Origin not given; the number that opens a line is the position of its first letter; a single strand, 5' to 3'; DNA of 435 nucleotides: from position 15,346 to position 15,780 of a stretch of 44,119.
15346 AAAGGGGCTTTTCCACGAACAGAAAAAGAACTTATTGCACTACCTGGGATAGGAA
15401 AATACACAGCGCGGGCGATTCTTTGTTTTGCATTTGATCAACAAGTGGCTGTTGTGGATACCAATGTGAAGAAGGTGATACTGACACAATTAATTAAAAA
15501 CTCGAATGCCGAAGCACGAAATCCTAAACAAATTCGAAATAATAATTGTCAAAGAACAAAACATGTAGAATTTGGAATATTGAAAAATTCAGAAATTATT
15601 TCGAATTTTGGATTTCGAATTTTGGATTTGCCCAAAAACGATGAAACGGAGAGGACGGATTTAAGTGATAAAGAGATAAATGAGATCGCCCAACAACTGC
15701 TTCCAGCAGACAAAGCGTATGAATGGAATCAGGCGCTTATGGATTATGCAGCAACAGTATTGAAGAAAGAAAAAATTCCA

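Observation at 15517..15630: A 114-nt palindromic repeat element is inserted in frame (38 codons) in a MutY-like DNA glycosylase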

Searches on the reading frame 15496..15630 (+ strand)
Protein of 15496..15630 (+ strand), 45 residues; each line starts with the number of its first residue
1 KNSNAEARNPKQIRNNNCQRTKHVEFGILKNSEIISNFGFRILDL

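Call 72: find_homologous_proteins(query=A6, max_evalue=10)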
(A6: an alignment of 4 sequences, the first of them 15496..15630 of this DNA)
Query A6 (4 sequences) (45 aa, profile of the alignment): 48 proteins with E <= 10 among 106 candidates.
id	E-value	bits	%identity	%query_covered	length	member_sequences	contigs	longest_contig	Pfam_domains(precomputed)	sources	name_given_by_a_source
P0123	2.1e-10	58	58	96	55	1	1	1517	-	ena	-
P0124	2.7e-10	57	52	100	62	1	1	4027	-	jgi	-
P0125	2.8e-10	57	43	100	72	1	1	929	-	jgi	-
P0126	1.5e-8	52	54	58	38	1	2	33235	-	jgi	jgi:hypothetical protein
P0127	1.3e-7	49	39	96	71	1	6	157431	-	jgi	jgi:hypothetical protein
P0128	2.8e-7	48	44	100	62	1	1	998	-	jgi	jgi:hypothetical protein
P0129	4.0e-7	47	44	89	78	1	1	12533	-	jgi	jgi:hypothetical protein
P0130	4.1e-7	47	55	64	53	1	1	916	-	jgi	jgi:hypothetical protein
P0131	6.5e-7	47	41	87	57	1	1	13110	-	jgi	jgi:hypothetical protein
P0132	8.6e-7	46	43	91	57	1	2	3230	-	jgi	-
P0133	1.5e-6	46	67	47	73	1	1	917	-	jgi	jgi:hypothetical protein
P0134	4.1e-6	44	51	91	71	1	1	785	-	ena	-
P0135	2.8e-5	41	-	-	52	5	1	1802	-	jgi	-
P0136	3.6e-5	41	64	49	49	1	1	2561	-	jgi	-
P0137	5.8e-5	40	39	100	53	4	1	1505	-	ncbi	-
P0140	8.6e-4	37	41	89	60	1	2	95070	-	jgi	-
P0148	4.7e-2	31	36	91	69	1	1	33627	-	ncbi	-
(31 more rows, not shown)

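Call 78: find_encoding_contigs(protein=P0127, flank=10000, max_places=3)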
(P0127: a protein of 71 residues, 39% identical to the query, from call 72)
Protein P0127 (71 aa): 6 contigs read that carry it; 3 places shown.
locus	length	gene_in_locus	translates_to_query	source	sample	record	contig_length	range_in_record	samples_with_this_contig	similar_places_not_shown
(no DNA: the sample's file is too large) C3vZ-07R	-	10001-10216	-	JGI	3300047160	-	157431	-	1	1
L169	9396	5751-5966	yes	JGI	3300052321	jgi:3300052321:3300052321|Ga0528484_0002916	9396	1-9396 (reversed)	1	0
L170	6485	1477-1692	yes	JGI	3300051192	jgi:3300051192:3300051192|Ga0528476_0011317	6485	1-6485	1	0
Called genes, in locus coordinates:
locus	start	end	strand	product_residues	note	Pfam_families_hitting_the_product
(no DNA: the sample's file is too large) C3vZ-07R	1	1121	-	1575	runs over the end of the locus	PF15899:BNR_6 (faint), PF15902:Sortilin-Vps10 (faint), PF13385:Laminin_G_3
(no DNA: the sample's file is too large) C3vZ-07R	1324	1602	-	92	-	-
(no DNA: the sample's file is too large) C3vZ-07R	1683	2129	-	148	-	-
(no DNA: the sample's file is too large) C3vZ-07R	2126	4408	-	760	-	PF13884:Peptidase_S74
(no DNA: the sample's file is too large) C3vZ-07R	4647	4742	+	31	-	-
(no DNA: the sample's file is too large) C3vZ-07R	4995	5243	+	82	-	-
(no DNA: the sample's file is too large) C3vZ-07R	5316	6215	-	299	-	PF00226:DnaJ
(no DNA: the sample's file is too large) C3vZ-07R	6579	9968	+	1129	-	PF00128:Alpha-amylase, PF16657:Malt_amylase_C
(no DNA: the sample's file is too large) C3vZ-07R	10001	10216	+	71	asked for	-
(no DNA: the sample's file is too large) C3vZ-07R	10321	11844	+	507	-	PF01467:CTP_transf_like, PF00294:PfkB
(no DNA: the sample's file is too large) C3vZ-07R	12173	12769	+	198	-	-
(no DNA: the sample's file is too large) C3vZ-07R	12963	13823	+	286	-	PF00535:Glycos_transf_2, PF10111:Glyco_tranf_2_2 (weak), PF13641:Glyco_tranf_2_3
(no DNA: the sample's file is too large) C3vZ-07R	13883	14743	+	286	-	PF00535:Glycos_transf_2, PF13641:Glyco_tranf_2_3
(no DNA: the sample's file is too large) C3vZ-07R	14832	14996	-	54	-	-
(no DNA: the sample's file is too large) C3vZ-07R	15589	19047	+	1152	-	PF25390:WD40_RLD, PF13540:RCC1_2, PF25390:WD40_RLD, PF13540:RCC1_2, PF13927:Ig_3 (weak), PF12708:Pect-lyase_RHGA_epim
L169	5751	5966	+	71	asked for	-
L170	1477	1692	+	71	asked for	-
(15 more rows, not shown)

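Call 79: find_encoding_contigs(protein=P0140, flank=10000, max_places=2)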
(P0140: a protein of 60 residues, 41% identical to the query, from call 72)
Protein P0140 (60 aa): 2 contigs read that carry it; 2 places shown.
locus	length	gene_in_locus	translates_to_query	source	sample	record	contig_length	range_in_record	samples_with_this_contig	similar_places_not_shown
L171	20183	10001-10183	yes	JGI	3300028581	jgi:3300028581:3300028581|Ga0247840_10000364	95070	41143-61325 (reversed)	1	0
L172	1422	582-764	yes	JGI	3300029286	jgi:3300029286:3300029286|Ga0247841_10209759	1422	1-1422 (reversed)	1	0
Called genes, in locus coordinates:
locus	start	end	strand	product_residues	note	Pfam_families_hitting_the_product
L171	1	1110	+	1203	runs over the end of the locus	PF01855:POR_N, PF17147:PFOR_II, PF01558:POR, PF10371:EKR, PF12838:Fer4_7, PF13237:Fer4_10, PF13484:Fer4_16, PF02775:TPP_enzyme_C, +7 more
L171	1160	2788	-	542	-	PF17815:PDZ_3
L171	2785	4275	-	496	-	PF00089:Trypsin, PF13365:Trypsin_2, PF17815:PDZ_3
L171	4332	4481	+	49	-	-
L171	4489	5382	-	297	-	PF02574:S-methyl_trans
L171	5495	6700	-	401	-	PF01208:URO-D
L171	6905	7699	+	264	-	PF00902:TatC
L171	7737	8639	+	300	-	-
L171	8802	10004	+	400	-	PF00535:Glycos_transf_2, PF26629:GT2_TM_C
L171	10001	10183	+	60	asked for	-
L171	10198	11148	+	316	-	PF13641:Glyco_tranf_2_3, PF00535:Glycos_transf_2, PF10111:Glyco_tranf_2_2 (weak)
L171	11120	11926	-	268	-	PF02311:AraC_binding, PF07883:Cupin_2 (weak), PF00165:HTH_AraC, PF12833:HTH_18, PF00165:HTH_AraC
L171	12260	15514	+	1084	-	PF17132:Glyco_hydro_106 (weak)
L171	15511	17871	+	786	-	PF17389:Bac_rhamnosid6H, PF17390:Bac_rhamnosid_C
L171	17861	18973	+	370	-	PF01208:URO-D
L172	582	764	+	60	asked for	-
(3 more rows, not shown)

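Call 80: find_encoding_contigs(protein=P0148, flank=10000, max_places=1)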
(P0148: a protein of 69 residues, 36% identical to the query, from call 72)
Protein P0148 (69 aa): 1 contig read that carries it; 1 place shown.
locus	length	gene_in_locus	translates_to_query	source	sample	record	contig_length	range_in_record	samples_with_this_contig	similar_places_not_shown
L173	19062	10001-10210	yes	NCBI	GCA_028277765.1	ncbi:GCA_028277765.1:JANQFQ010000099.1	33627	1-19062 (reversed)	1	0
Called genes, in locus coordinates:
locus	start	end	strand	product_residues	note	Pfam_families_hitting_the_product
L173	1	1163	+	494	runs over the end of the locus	PF00209:SNF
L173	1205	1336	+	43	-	-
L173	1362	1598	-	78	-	-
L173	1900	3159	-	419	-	PF00278:Orn_DAP_Arg_deC, PF02784:Orn_Arg_deC_N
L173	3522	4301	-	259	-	-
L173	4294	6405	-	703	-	PF04851:ResIII, PF00270:DEAD, PF13401:AAA_22 (weak), PF22527:DEXQc_Suv3 (weak), PF08148:DSHCT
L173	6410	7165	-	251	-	PF00142:Fer4_NifH (weak), PF01656:CbiA, PF02374:ArsA_ATPase, PF10609:ParA (weak), PF13614:AAA_31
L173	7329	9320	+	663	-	PF01136:Peptidase_U32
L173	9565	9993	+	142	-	PF01894:YjbQ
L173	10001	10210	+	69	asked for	-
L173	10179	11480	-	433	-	PF01964:ThiC_Rad_SAM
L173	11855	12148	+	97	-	PF00216:Bac_DNA_binding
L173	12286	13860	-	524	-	-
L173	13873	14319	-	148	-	PF12849:PBP_like_2 (weak)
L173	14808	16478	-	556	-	PF00672:HAMP, PF00015:MCPsignal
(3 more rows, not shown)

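Call 101: search_protein_representatives(alignment_id=A6)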
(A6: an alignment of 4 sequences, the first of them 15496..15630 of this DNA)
Query: 4 sequences, 45 profile positions. Proteins with E-value up to 0.001 (for the whole library): 588; up to 1e-10: 15; up to 1e-30: 0. The best 150 are listed.
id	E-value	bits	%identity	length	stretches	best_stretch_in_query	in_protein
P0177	6.2e-18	80.3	-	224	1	1-43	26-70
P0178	4.3e-17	77.6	-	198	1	2-44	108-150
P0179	1.2e-15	73.0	-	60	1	2-42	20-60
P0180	2.1e-15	72.2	-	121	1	1-45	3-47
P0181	4.6e-14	67.9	-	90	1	2-45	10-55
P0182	1.2e-13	66.6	-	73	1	1-45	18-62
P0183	1.6e-13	66.2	-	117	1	4-45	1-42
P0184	2.0e-13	65.9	-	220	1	2-45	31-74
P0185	7.1e-12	60.9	-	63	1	1-45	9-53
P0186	8.3e-12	60.7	-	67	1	1-45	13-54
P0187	1.2e-11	60.1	-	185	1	2-44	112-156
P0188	2.1e-11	59.4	-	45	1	1-42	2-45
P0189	3.9e-11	58.6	-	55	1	2-42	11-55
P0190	4.3e-11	58.4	-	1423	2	1-44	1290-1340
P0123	6.6e-11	57.8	-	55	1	3-45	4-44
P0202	1.2e-09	53.8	-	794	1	2-45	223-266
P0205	1.7e-09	53.3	-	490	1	2-45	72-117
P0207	2.6e-09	52.7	-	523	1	2-45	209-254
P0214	7.4e-09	51.2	-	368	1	2-43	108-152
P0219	1.7e-08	50.1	-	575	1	2-45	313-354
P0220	2.6e-08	49.5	-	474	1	2-43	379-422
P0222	2.9e-08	49.4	-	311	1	2-43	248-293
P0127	4.2e-08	48.8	-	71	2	2-44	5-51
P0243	1.2e-07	47.4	-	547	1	1-43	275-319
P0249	1.6e-07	46.9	-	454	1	2-45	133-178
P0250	2.0e-07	46.6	-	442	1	2-44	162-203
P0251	2.3e-07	46.5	-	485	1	1-45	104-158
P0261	3.9e-07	45.7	-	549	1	2-43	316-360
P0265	4.4e-07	45.6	-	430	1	1-43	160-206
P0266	4.6e-07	45.5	-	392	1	1-45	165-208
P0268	4.7e-07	45.5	-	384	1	2-43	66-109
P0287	1.1e-06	44.3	-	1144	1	2-44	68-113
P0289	1.1e-06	44.3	-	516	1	2-33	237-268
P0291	1.2e-06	44.1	-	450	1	3-44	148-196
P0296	1.5e-06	43.9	-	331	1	2-44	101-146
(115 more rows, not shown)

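Call 102: search_protein_families(library=pfam, proteins=[P0190, P0202, P0205, P0207, P0219, P0220, P0243, P0249, P0250, P0251], max_evalue=0.00001)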
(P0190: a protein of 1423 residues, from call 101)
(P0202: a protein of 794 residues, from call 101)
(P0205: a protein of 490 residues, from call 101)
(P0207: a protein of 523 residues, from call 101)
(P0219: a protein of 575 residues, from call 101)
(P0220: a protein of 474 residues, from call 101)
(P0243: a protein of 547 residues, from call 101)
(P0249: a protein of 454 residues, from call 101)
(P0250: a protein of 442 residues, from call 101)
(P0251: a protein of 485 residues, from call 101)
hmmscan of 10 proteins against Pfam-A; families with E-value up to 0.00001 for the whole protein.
P0190 (1423 aa): 4 families
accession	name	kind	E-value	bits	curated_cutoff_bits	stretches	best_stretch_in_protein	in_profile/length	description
PF14890.11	Intein_splicing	-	3.2e-14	53.4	35.8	1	1012-1288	6-152/155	Intein splicing domain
PF00376.29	MerR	-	1.6e-11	44.2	28.2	1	13-48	2-38/38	MerR family regulatory protein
PF13411.12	MerR_1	-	2e-10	41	21.6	1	13-63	3-53/69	MerR HTH family regulatory protein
PF12728.13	HTH_17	-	2.3e-06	28.2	27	1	13-53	4-43/51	Helix-turn-helix domain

P0202 (794 aa): 1 family
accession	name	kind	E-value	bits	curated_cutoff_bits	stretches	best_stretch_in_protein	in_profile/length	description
PF10060.15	DUF2298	-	2.2e-87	294.5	27.8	2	49-535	1-390/488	Uncharacterized membrane protein (DUF2298)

P0205 (490 aa): 2 families
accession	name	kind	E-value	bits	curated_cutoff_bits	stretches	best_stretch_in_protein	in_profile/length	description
PF04055.27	Radical_SAM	-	2.1e-27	96.8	29.5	2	339-438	66-166/166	Radical SAM superfamily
PF00919.26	UPF0004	-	1.6e-19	70.2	27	1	3-68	1-66/98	Uncharacterized protein family UPF0004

P0207 (523 aa): 0 families

P0219 (575 aa): 2 families
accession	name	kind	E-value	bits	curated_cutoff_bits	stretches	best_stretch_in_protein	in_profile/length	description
PF12146.15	Hydrolase_4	-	5.2e-12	46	27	0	55-103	2-49/239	Serine aminopeptidase, S33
PF00561.26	Abhydrolase_1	-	2.5e-09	37.6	25.8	0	61-112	4-55/245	alpha/beta hydrolase fold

P0220 (474 aa): 1 family
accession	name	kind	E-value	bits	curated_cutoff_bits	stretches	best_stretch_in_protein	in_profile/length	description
PF04932.20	Wzy_C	-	4e-14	53.1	31.7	1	225-370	2-149/149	O-Antigen ligase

P0243 (547 aa): 0 families

P0249 (454 aa): 1 family
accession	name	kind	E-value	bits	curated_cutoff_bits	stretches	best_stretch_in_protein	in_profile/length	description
PF00814.31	TsaD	-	5.2e-77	259.6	24.8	2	178-403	104-263/264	tRNA N6-adenosine threonylcarbamoyltransferase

P0250 (442 aa): 4 families
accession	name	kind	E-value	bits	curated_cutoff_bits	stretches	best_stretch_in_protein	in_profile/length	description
PF13517.12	FG-GAP_3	-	1.3e-30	106.2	26.9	2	224-287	1-61/61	FG-GAP-like repeat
PF01839.29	FG-GAP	-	1.2e-11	44.7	22.1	0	340-360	4-24/37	FG-GAP repeat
PF07719.23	TPR_2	-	2.8e-09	36.8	27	0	64-94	1-31/34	Tetratricopeptide repeat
PF00515.34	TPR_1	-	1.8e-06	28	27.8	0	67-94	4-31/34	Tetratricopeptide repeat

P0251 (485 aa): 2 families
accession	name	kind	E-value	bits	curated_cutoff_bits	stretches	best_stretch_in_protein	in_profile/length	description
PF00814.31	TsaD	-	3.2e-85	286.5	24.8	3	249-457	102-263/264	tRNA N6-adenosine threonylcarbamoyltransferase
PF22521.2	HypF_C_2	-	1.1e-06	29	27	1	379-435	164-220/241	Carbamoyltransferase, Kae1-like Domain, second subdomain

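Call 103: search_protein_families(library=pfam, proteins=[P0261, P0265, P0266, P0268, P0287, P0289, P0291, P0296, P0214, P0222], max_evalue=0.00001)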
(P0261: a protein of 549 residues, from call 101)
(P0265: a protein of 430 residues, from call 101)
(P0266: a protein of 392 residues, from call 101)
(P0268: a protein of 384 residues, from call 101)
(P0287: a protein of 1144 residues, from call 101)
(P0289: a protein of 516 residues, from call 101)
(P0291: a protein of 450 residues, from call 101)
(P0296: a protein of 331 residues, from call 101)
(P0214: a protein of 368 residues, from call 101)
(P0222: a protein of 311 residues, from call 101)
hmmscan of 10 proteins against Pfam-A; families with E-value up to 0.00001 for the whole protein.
P0261 (549 aa): 0 families

P0265 (430 aa): 1 family
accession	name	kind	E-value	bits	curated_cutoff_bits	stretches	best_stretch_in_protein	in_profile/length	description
PF09594.16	GT87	-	8.8e-21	75.2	25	2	67-157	1-91/237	Glycosyltransferase family 87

P0266 (392 aa): 1 family
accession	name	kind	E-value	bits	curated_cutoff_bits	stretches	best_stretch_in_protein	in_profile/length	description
PF00266.25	Aminotran_5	-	1.6e-44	152.8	21.5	3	7-91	2-87/371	Aminotransferase class-V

P0268 (384 aa): 4 families
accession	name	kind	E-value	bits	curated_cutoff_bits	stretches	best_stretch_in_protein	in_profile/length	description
PF00534.26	Glycos_transf_1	-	1.4e-22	80.5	26.4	1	206-345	12-132/172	Glycosyl transferases group 1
PF13692.12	Glyco_trans_1_4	-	5.1e-20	72.6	27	1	210-345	2-116/142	Glycosyl transferases group 1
PF13439.12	Glyco_transf_4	-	2.1e-14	54.3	28.5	1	107-187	87-168/170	Glycosyltransferase Family 4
PF13579.12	Glyco_trans_4_4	-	8.4e-09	36.4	29.7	1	103-182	83-156/158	Glycosyl transferase 4-like domain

P0287 (1144 aa): 14 families
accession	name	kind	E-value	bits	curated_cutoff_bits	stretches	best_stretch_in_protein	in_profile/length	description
PF00069.31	Pkinase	-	5e-38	131.4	31.7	2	306-455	105-258/263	Protein kinase domain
PF07714.23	PK_Tyr_Ser-Thr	-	4.7e-27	95.4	23.1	1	124-450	2-250/258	Protein tyrosine and serine/threonine kinase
PF13424.12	TPR_12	-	4.7e-19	68.8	30.1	1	1052-1114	6-75/77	Tetratricopeptide repeat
PF07719.23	TPR_2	-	4.7e-16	58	27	0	1050-1080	2-32/34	Tetratricopeptide repeat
PF14559.12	TPR_19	-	1.5e-14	54.4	25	1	1028-1085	4-61/68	Tetratricopeptide repeat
PF13432.12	TPR_16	-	1.7e-13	51.2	32.7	1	1028-1076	10-58/65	Tetratricopeptide repeat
PF13181.12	TPR_8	-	5.3e-13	48.4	25.7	0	742-764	5-27/34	Tetratricopeptide repeat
PF13428.12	TPR_14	-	4.4e-12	45.8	23.5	0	1051-1083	3-35/44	Tetratricopeptide repeat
PF00515.34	TPR_1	-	8.3e-11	41.7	27.8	0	1051-1081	3-33/34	Tetratricopeptide repeat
PF13374.12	TPR_10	-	2.2e-09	37.4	27.5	0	832-864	2-34/42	Tetratricopeptide repeat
PF13176.12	TPR_7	-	8.6e-09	35.2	27.9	0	836-860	3-29/36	Tetratricopeptide repeat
PF13431.12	TPR_17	-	1.6e-08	34.6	24.4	0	1039-1069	3-33/34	Tetratricopeptide repeat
PF07721.20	TPR_4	-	3.5e-06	27.5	27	0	1089-1105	6-22/26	Tetratricopeptide repeat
PF13174.12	TPR_6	-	5.8e-06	27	26.3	0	930-956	2-28/33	Tetratricopeptide repeat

P0289 (516 aa): 2 families
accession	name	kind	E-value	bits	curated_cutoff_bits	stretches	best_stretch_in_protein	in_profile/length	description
PF00208.27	ELFV_dehydrog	-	1.6e-62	211.8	23.4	2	348-512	74-236/241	Glutamate/Leucine/Phenylalanine/Valine dehydrogenase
PF02812.23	ELFV_dehydrog_N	-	1.6e-55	186.8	25.3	1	35-161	1-127/129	Glu/Leu/Phe/Val dehydrogenase, dimerisation domain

P0291 (450 aa): 4 families
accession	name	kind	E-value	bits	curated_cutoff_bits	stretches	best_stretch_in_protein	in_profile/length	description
PF03054.22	tRNA_Me_trans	-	1.4e-75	253.9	20.6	2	9-148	1-139/202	tRNA methyl transferase HUP domain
PF20258.4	tRNA_Me_trans_C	-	3.3e-22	79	20.6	1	366-445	2-77/77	Aminomethyltransferase beta-barrel domain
PF20259.3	tRNA_Me_trans_M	-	2.4e-19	69.1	27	1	270-309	1-41/66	tRNA methyl transferase PRC-barrel domain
PF02540.23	NAD_synthase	-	4.9e-06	26.3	21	0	9-83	19-82/242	NAD synthase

P0296 (331 aa): 0 families

P0214 (368 aa): 3 families
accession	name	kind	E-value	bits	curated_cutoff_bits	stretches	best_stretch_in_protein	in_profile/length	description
PF00196.25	GerE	-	1.4e-09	37.9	23.5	0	297-329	9-41/57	Bacterial regulatory proteins, luxR family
PF02796.21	HTH_7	-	5.1e-07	30.2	23.8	0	296-323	12-39/45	Helix-turn-helix domain of resolvase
PF14493.12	HTH_40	-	1.9e-06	28.5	27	0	303-354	10-62/89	Helix-turn-helix domain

P0222 (311 aa): 4 families
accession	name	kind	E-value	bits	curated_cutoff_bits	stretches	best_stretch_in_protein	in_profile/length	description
PF00069.31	Pkinase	-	1.1e-24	87.6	31.7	1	115-248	1-134/263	Protein kinase domain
PF07714.23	PK_Tyr_Ser-Thr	-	1.2e-15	57.9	23.1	1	116-254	2-144/258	Protein tyrosine and serine/threonine kinase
PF01636.29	APH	-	7.6e-08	32.8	23.2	0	152-222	32-105/239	Phosphotransferase enzyme family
PF13490.11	zf-HC2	-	6.7e-06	26.5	22.2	0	13-40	7-34/35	Putative zinc-finger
